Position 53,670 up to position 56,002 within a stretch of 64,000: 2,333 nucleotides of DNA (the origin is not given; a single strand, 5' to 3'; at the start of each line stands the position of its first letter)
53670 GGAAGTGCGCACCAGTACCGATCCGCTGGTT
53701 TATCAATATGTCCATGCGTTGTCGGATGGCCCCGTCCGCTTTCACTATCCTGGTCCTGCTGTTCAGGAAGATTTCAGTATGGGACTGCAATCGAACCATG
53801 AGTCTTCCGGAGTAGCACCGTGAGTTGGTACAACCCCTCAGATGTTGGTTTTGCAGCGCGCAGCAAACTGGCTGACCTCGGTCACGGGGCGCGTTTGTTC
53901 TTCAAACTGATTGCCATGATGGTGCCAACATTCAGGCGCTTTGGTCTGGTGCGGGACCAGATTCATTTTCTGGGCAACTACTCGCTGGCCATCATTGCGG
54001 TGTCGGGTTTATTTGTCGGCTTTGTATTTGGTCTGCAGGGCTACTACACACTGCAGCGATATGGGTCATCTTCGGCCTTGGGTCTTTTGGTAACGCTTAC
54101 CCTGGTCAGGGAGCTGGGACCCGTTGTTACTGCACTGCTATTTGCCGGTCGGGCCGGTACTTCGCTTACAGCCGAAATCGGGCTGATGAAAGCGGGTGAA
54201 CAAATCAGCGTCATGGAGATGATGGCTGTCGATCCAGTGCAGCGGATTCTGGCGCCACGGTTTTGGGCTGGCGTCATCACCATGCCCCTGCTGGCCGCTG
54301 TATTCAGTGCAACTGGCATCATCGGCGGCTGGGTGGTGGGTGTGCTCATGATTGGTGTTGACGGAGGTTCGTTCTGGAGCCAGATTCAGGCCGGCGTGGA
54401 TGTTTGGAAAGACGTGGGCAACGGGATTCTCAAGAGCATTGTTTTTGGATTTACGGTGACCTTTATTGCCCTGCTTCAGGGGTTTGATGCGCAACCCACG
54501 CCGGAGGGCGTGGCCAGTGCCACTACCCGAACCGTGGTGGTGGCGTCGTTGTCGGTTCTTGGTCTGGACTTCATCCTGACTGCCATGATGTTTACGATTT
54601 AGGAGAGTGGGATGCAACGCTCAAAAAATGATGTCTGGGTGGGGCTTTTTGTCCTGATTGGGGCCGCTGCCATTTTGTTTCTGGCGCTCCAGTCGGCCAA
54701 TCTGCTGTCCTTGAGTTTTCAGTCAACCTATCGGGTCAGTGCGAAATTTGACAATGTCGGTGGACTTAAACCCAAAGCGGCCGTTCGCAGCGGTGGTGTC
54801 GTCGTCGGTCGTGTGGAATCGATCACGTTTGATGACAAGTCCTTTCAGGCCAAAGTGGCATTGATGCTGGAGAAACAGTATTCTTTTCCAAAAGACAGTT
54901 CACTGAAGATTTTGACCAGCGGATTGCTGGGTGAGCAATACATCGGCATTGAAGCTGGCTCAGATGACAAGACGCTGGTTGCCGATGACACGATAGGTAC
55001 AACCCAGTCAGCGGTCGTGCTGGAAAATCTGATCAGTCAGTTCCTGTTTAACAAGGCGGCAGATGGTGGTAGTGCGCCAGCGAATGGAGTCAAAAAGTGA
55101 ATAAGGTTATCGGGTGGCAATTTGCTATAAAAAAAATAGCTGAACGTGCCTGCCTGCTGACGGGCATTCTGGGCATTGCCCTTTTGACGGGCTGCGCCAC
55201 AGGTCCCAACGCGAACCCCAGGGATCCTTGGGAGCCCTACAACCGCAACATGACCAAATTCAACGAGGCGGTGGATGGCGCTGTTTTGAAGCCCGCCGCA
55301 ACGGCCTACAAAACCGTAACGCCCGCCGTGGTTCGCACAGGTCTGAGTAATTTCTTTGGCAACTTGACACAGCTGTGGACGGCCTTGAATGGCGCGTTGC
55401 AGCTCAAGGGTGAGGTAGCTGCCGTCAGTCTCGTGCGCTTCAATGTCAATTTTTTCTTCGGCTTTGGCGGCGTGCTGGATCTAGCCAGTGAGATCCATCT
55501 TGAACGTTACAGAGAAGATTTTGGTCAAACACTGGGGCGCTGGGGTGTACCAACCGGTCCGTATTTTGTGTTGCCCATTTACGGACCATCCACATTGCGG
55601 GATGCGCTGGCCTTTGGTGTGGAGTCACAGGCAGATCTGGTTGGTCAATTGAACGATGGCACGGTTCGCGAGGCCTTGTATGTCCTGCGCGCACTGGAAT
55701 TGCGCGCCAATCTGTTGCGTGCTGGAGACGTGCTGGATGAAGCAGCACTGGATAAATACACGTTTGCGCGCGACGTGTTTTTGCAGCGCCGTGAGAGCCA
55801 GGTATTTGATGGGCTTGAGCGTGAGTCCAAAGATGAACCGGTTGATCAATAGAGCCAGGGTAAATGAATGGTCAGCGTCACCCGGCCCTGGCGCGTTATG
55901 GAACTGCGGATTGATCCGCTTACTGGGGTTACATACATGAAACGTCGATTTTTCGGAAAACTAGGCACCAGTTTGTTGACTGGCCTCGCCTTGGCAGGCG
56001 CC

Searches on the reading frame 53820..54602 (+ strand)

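Call 11: search_protein_families(library=pfam, proteins=[window:53820-54602:+], max_evalue=0.00001)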
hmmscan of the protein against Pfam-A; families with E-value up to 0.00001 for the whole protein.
window:53820-54602:+ (260 aa): 1 family
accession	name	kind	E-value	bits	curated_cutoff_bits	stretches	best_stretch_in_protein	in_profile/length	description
PF02405.21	MlaE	-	5.6e-70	235.7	22.5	1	46-255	3-211/212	Permease MlaE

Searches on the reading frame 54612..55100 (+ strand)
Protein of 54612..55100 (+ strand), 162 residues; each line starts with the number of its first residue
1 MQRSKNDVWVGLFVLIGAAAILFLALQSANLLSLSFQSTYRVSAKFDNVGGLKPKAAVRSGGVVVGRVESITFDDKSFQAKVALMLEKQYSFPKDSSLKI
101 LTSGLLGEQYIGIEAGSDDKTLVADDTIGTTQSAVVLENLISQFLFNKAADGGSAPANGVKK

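Call 10: search_protein_families(library=pfam, proteins=[window:54612-55100:+], max_evalue=0.00001)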
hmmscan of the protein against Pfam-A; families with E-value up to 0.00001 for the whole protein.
window:54612-55100:+ (162 aa): 1 family
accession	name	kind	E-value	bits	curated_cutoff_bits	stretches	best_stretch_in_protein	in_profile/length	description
PF02470.25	MlaD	-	3.2e-21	75.8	25.1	1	39-116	2-81/81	MlaD protein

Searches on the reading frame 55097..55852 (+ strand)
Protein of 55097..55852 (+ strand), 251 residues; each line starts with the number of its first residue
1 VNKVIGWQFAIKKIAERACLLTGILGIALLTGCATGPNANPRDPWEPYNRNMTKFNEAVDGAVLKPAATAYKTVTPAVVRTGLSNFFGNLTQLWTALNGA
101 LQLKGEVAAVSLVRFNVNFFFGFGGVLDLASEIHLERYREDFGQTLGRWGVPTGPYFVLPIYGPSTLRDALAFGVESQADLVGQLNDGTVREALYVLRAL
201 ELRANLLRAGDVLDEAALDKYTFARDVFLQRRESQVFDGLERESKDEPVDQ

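Call 11: search_protein_families(library=pfam, proteins=[window:55097-55852:+], max_evalue=0.00001)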
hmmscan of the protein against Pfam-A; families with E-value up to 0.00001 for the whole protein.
window:55097-55852:+ (251 aa): 1 family
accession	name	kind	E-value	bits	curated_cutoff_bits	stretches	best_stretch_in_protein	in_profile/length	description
PF04333.18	MlaA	-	8.6e-69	231.5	25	1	42-234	2-194/195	MlaA lipoprotein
